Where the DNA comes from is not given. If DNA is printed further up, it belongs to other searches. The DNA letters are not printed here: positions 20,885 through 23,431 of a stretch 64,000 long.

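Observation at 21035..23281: Single polypeptide fusing a GT2 (GT-A) domain to an ArnT/PMT_2-like GT-C membrane domain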

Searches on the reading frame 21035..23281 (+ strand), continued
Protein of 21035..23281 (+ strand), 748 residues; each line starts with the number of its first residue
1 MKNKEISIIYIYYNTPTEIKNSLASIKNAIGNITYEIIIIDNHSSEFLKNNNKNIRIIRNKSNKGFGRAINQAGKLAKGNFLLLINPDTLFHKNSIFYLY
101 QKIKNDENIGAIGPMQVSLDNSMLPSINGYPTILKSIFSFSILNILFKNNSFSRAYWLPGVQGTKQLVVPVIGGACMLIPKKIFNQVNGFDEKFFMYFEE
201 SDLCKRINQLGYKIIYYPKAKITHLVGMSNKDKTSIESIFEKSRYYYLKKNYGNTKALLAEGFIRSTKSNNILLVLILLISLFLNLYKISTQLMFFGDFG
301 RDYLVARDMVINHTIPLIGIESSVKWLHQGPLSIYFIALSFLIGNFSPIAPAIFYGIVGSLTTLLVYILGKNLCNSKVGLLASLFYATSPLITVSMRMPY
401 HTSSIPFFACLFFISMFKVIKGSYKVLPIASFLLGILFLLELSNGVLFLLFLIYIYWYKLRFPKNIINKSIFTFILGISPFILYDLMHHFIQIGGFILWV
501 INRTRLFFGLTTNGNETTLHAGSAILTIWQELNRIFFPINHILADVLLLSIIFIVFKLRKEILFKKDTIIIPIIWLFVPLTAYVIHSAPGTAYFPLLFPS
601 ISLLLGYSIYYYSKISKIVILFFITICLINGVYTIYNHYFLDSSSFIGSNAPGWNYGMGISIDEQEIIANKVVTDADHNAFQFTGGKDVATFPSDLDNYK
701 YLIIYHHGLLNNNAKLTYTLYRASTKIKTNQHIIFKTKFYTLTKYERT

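Call 46: search_protein_families(library=pfam, proteins=[L015:4620-5927:+, L015:3507-4601:+, L015:5941-7410:+, P0146, P0187, P0135, L029:4282-5283:+, L029:5280-6380:+, L049:5989-6816:+, L049:4127-5926:-], max_evalue=0.001)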
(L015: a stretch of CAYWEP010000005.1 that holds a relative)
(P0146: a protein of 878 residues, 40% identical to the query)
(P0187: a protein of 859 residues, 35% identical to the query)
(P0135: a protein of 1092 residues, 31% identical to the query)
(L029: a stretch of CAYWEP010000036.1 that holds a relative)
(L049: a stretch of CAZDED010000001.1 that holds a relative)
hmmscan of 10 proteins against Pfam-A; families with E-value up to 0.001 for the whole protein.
L015:4620-5927:+ (435 aa): 3 families
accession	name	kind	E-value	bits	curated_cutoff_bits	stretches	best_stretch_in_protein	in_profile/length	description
PF13472.12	Lipase_GDSL_2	-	3.8e-11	44.2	32.9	1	157-418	17-177/178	GDSL-like Lipase/Acylhydrolase family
PF00657.28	Lipase_GDSL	-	4.1e-09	37.3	23.6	1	138-424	45-208/208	GDSL-like Lipase/Acylhydrolase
PF04311.20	DUF459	-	0.00051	19.9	27.2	0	369-414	123-168/197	Protein of unknown function (DUF459)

L015:3507-4601:+ (364 aa): 5 families
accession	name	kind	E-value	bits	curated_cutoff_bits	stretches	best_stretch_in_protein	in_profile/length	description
PF00534.26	Glycos_transf_1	-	4.4e-23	82.1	26.4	1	253-341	82-171/172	Glycosyl transferases group 1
PF13692.12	Glyco_trans_1_4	-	1e-16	61.9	27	1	212-328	3-142/142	Glycosyl transferases group 1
PF13439.12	Glyco_transf_4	-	7.3e-10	39.6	28.5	1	12-200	2-169/170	Glycosyltransferase Family 4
PF13524.12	Glyco_trans_1_2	-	1.3e-08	35.3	25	1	233-352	6-138/144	Glycosyl transferase-like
PF20706.3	GT4-conflict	-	2.6e-05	23.8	26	1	255-303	273-321/385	Family 4 Glycosyltransferase in conflict systems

L015:5941-7410:+ (489 aa): 1 family
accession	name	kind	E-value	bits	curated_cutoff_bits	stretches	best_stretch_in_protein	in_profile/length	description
PF13231.12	PMT_2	-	8.5e-09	36.3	26.1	1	70-221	2-156/160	Dolichyl-phosphate-mannose-protein mannosyltransferase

P0146 (878 aa): 6 families
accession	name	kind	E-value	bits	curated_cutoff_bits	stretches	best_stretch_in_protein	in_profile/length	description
PF00534.26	Glycos_transf_1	-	1.5e-22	80.4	26.4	1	254-339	83-169/172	Glycosyl transferases group 1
PF13692.12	Glyco_trans_1_4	-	1.2e-15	58.5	27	1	253-328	69-142/142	Glycosyl transferases group 1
PF13231.12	PMT_2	-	2.4e-10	41.3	26.1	1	465-619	2-159/160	Dolichyl-phosphate-mannose-protein mannosyltransferase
PF13439.12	Glyco_transf_4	-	7.9e-10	39.4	28.5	1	11-200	1-169/170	Glycosyltransferase Family 4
PF13524.12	Glyco_trans_1_2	-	1.9e-09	38.1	25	1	253-356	36-142/144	Glycosyl transferase-like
PF20706.3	GT4-conflict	-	2e-05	24.2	26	1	252-302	270-320/385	Family 4 Glycosyltransferase in conflict systems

P0187 (859 aa): 6 families
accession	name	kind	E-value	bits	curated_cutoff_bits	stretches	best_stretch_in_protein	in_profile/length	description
PF00534.26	Glycos_transf_1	-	9.5e-23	81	26.4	1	230-340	60-171/172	Glycosyl transferases group 1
PF13692.12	Glyco_trans_1_4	-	1.3e-13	51.9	27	1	211-327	34-142/142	Glycosyl transferases group 1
PF13231.12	PMT_2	-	3.7e-10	40.7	26.1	1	447-591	4-150/160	Dolichyl-phosphate-mannose-protein mannosyltransferase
PF13439.12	Glyco_transf_4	-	2.1e-08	34.8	28.5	1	12-199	2-168/170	Glycosyltransferase Family 4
PF13524.12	Glyco_trans_1_2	-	3.7e-08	33.9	25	1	246-355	30-142/144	Glycosyl transferase-like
PF20706.3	GT4-conflict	-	6.7e-06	25.8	26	1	253-351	272-381/385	Family 4 Glycosyltransferase in conflict systems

P0135 (1092 aa): 4 families
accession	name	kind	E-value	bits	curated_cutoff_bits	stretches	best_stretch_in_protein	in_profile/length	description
PF00535.33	Glycos_transf_2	-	3.5e-22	79.5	23.3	1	5-187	1-165/168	Glycosyl transferase family 2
PF13641.12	Glyco_tranf_2_3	-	8e-15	55.9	27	1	3-234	2-219/230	Glycosyltransferase like family 2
PF13231.12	PMT_2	-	2e-09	38.3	26.1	1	684-832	4-154/160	Dolichyl-phosphate-mannose-protein mannosyltransferase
PF10111.15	Glyco_tranf_2_2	-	1.1e-08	35.4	27.3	1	23-212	17-202/276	Glycosyltransferase like family 2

L029:4282-5283:+ (333 aa): 6 families
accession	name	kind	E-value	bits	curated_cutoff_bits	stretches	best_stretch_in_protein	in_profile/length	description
PF00535.33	Glycos_transf_2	-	1.8e-20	74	23.3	1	61-242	1-166/168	Glycosyl transferase family 2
PF13641.12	Glyco_tranf_2_3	-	1.3e-08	35.6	27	1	101-285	50-216/230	Glycosyltransferase like family 2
PF13712.12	Glyco_tranf_2_5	-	7.9e-07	29.4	27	1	105-289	24-198/210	Glycosyltransferase like family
PF02709.20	Glyco_transf_7C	-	2.5e-05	24.2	23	1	226-278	18-72/78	N-terminal domain of galactosyltransferase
PF13632.12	Glyco_trans_2_3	-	5.5e-05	23.5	27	1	224-278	68-121/198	Glycosyl transferase family group 2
PF13506.12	Glyco_transf_21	-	0.00072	19.5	21.7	0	125-283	21-157/174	Glycosyl transferase family 21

L029:5280-6380:+ (366 aa): 4 families
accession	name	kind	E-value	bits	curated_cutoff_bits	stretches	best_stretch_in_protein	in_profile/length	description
PF13439.12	Glyco_transf_4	-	2.3e-15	57.5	28.5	1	14-154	1-149/170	Glycosyltransferase Family 4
PF13692.12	Glyco_trans_1_4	-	7.3e-10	39.7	27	1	185-315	4-140/142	Glycosyl transferases group 1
PF00534.26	Glycos_transf_1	-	9.6e-09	35.4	26.4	1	182-318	15-159/172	Glycosyl transferases group 1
PF13579.12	Glyco_trans_4_4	-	2.2e-06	28.5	29.7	1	15-96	1-80/158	Glycosyl transferase 4-like domain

L049:5989-6816:+ (275 aa): 6 families
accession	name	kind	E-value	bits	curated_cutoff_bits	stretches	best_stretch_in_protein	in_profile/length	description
PF00535.33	Glycos_transf_2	-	2.8e-20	73.4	23.3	1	7-184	2-163/168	Glycosyl transferase family 2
PF13641.12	Glyco_tranf_2_3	-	2.1e-10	41.5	27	1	36-238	34-222/230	Glycosyltransferase like family 2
PF10111.15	Glyco_tranf_2_2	-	3.8e-08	33.6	27.3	1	18-212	15-203/276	Glycosyltransferase like family 2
PF13712.12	Glyco_tranf_2_5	-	4.3e-07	30.3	27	1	54-252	28-210/210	Glycosyltransferase like family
PF02709.20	Glyco_transf_7C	-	6.2e-07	29.4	23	1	166-225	12-74/78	N-terminal domain of galactosyltransferase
PF13632.12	Glyco_trans_2_3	-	0.00063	20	27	0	173-237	72-133/198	Glycosyl transferase family group 2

L049:4127-5926:- (599 aa): 2 families
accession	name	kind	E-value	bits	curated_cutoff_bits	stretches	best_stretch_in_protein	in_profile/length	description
PF13529.12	Peptidase_C39_2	-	1.5e-06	29.3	24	1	223-376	1-143/143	Peptidase_C39 like family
PF06439.18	3keto-disac_hyd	-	0.00018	22.1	26.8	1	89-215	49-186/187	3-keto-disaccharide hydrolase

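Call 49: find_encoding_contigs(protein=P0146, flank=7000, max_places=2)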
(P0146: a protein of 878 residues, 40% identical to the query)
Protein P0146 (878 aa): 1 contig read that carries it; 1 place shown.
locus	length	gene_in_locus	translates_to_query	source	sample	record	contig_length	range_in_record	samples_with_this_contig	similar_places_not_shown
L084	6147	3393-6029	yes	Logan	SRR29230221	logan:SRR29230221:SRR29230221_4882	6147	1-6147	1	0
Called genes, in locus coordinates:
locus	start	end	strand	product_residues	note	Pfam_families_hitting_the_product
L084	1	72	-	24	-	?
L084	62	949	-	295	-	PF04724:Glyco_transf_17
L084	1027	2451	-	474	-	PF01943:Polysacc_synt, PF13440:Polysacc_synt_3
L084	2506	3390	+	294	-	PF00535:Glycos_transf_2, PF13641:Glyco_tranf_2_3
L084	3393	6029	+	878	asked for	PF13439:Glyco_transf_4, PF13692:Glyco_trans_1_4, PF13524:Glyco_trans_1_2, PF00534:Glycos_transf_1, PF13231:PMT_2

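Call 65: search_protein_families(library=ncbifam, alignment_id=A1, max_evalue=0.001)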
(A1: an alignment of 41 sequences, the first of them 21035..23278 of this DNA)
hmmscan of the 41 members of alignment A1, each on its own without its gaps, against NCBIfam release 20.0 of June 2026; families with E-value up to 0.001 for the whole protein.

A. member 1, window:21035-23278:+ (748 aa): 10 families
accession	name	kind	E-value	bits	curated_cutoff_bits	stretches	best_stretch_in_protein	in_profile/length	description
TIGR04283.1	glyco_like_mftF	equivalog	2.9e-12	46.7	182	1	6-218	1-179/221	TIGR04283 family arsenosugar biosynthesis glycosyltransferase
TIGR03937.1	PgaC_IcaA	equivalog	6.2e-12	45.2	422.3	1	3-112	44-159/407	poly-beta-1,6-N-acetyl-D-glucosamine synthase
TIGR01556.1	rhamnosyltran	subfamily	1.3e-10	40.9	200.55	2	175-252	152-232/281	rhamnosyltransferase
TIGR03965.1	mycofact_glyco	equivalog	3.9e-10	39.2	280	1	169-224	226-280/467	mycofactocin biosynthesis glycosyltransferase MftF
NF038299.1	EPS_HpsN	equivalog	3e-09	36.3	425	1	5-228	2-224/317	hormogonium polysaccharide biosynthesis glycosyltransferase HpsN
NF041875.1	EPS_EpsD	equivalog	2.9e-07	30.2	370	0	7-125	2-126/325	exopolysaccharide biosynthesis glycosyltransferase EpsD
TIGR04009.1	wcaE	equivalog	9.5e-06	25.1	369.2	1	9-113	9-117/248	colanic acid biosynthesis glycosyltransferase WcaE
NF047683.1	TeichurnBiosyTuaG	equivalog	8.6e-05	22.3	400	1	3-94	5-102/252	teichuronic acid biosynthesis protein TuaG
NF038302.1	EPS_HpsE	equivalog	0.00011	21.3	300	1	6-240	3-238/307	hormogonium polysaccharide biosynthesis glycosyltransferase HpsE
NF041394.1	GtaseAglG_Halo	equivalog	0.00059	19.2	440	0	50-116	54-120/304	glucosyl-dolichyl phosphate glucuronosyltransferase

B. families by the number of members that match (of 41 scanned): 30 families (the first 25 are shown)
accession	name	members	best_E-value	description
TIGR03965.1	mycofact_glyco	41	7.5e-20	mycofactocin biosynthesis glycosyltransferase MftF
TIGR01556.1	rhamnosyltran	41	1e-19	rhamnosyltransferase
TIGR04283.1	glyco_like_mftF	41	3.9e-17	TIGR04283 family arsenosugar biosynthesis glycosyltransferase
NF038299.1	EPS_HpsN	40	1.8e-18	hormogonium polysaccharide biosynthesis glycosyltransferase HpsN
NF041875.1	EPS_EpsD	40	1e-15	exopolysaccharide biosynthesis glycosyltransferase EpsD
TIGR03937.1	PgaC_IcaA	37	3.2e-17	poly-beta-1,6-N-acetyl-D-glucosamine synthase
NF007482.0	PRK10073.1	37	5.7e-11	glycosyltransferase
NF047683.1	TeichurnBiosyTuaG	33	1.9e-11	teichuronic acid biosynthesis protein TuaG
NF041394.1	GtaseAglG_Halo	31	5.5e-10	glucosyl-dolichyl phosphate glucuronosyltransferase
NF050050.1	ProtGlycPglI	23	1.4e-10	GalNAc(5)-diNAcBac-PP-undecaprenol beta-1,3-glucosyltransferase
NF038302.1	EPS_HpsE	21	1.7e-08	hormogonium polysaccharide biosynthesis glycosyltransferase HpsE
NF053739.1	GlytfEpsEBac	19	3.2e-08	glycosyltransferase EpsE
TIGR04009.1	wcaE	19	1.6e-06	colanic acid biosynthesis glycosyltransferase WcaE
NF050113.1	gal_furan_GlfT1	13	1.5e-07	galactofuranosyltransferase GlfT1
TIGR03111.1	glyc2_xrt_Gpos1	10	1.8e-09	TIGR03111 family XrtG-associated glycosyltransferase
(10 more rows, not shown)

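Call 66: search_protein_families(library=ncbifam, proteins=[L002:10211-10966:+, L003:10274-11029:+, L004:10172-10909:+, L001:17046-17792:+], max_evalue=0.0001)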
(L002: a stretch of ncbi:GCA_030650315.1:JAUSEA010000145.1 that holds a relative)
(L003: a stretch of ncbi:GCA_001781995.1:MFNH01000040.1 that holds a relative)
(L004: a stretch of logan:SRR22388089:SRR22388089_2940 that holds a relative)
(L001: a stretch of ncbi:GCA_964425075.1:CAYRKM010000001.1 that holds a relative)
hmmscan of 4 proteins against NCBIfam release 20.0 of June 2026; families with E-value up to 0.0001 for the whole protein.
L002:10211-10966:+ (251 aa): 8 families
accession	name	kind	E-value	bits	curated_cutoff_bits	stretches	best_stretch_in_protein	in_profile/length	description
TIGR04195.1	S_glycosyl_SunS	equivalog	9.8e-13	47.7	350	1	2-86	59-146/421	SunS family peptide S-glycosyltransferase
TIGR04283.1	glyco_like_mftF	equivalog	1.1e-11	44.8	182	1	2-106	1-107/221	TIGR04283 family arsenosugar biosynthesis glycosyltransferase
NF007482.0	PRK10073.1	equivalog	1.1e-09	37.8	423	1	2-93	8-107/334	glycosyltransferase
TIGR04182.1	glyco_TIGR04182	equivalog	4.1e-08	33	325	1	4-85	4-86/293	S-layer glycoprotein N-glycosyltransferase AglJ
TIGR03965.1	mycofact_glyco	equivalog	1.9e-07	30.3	280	1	2-82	76-165/467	mycofactocin biosynthesis glycosyltransferase MftF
NF010496.0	PRK13915.1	equivalog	5.7e-07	28.9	262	1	2-54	33-92/307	glucosyl-3-phosphoglycerate synthase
NF047683.1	TeichurnBiosyTuaG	equivalog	3.2e-06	27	400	1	2-84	8-99/252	teichuronic acid biosynthesis protein TuaG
NF038302.1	EPS_HpsE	equivalog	7.5e-05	21.8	300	0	19-85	29-100/307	hormogonium polysaccharide biosynthesis glycosyltransferase HpsE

L003:10274-11029:+ (251 aa): 6 families
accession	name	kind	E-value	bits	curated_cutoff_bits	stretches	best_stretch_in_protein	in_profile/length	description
TIGR04283.1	glyco_like_mftF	equivalog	3.9e-13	49.5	182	1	7-109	4-107/221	TIGR04283 family arsenosugar biosynthesis glycosyltransferase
TIGR04195.1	S_glycosyl_SunS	equivalog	9.2e-11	41.2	350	1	4-90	59-148/421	SunS family peptide S-glycosyltransferase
TIGR04182.1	glyco_TIGR04182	equivalog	1.2e-07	31.5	325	1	3-85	1-84/293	S-layer glycoprotein N-glycosyltransferase AglJ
TIGR03965.1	mycofact_glyco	equivalog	6.4e-07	28.6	280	1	2-86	74-167/467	mycofactocin biosynthesis glycosyltransferase MftF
NF010496.0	PRK13915.1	equivalog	4.4e-06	26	262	1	3-83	32-126/307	glucosyl-3-phosphoglycerate synthase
NF058614.1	PPMAGASynPpgS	equivalog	8.9e-05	22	370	0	3-79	1-80/226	polyprenyl-phospho-N-acetylgalactosaminyl synthase PpgS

L004:10172-10909:+ (245 aa): 9 families
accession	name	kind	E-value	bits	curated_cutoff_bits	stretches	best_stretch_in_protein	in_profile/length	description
TIGR04283.1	glyco_like_mftF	equivalog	2.2e-16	60.1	182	1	2-110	1-112/221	TIGR04283 family arsenosugar biosynthesis glycosyltransferase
TIGR04195.1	S_glycosyl_SunS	equivalog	9.8e-12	44.4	350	1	2-87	59-146/421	SunS family peptide S-glycosyltransferase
TIGR04182.1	glyco_TIGR04182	equivalog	6.1e-09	35.7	325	1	4-93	4-94/293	S-layer glycoprotein N-glycosyltransferase AglJ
NF007482.0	PRK10073.1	equivalog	3.3e-08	32.9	423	1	2-91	8-105/334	glycosyltransferase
NF010496.0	PRK13915.1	equivalog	9.4e-08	31.5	262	1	2-83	33-128/307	glucosyl-3-phosphoglycerate synthase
TIGR03965.1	mycofact_glyco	equivalog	1.3e-07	30.8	280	1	2-86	76-169/467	mycofactocin biosynthesis glycosyltransferase MftF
NF041875.1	EPS_EpsD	equivalog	3.2e-07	30.1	370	1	3-97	2-105/325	exopolysaccharide biosynthesis glycosyltransferase EpsD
NF038302.1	EPS_HpsE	equivalog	4.8e-07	29.1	300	1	19-113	29-128/307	hormogonium polysaccharide biosynthesis glycosyltransferase HpsE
NF041865.1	EpsU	equivalog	9.2e-05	21.6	700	0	8-97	47-148/394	exopolysaccharide biosynthesis GT2 family glycosyltransferase EpsU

L001:17046-17792:+ (248 aa): 7 families
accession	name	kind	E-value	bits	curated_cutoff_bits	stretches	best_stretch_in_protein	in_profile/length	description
TIGR04195.1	S_glycosyl_SunS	equivalog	3.9e-13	49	350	1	3-147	57-200/421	SunS family peptide S-glycosyltransferase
TIGR04283.1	glyco_like_mftF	equivalog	2.9e-10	40.1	182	1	7-113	3-112/221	TIGR04283 family arsenosugar biosynthesis glycosyltransferase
NF007482.0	PRK10073.1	equivalog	3.1e-07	29.7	423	1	3-92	6-103/334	glycosyltransferase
NF038302.1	EPS_HpsE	equivalog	3.6e-07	29.5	300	1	5-114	3-126/307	hormogonium polysaccharide biosynthesis glycosyltransferase HpsE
NF047683.1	TeichurnBiosyTuaG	equivalog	2.8e-06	27.1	400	1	5-96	8-109/252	teichuronic acid biosynthesis protein TuaG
TIGR04182.1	glyco_TIGR04182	equivalog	1.2e-05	24.9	325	1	6-92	3-90/293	S-layer glycoprotein N-glycosyltransferase AglJ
TIGR03965.1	mycofact_glyco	equivalog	3.2e-05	23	280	1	3-89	74-169/467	mycofactocin biosynthesis glycosyltransferase MftF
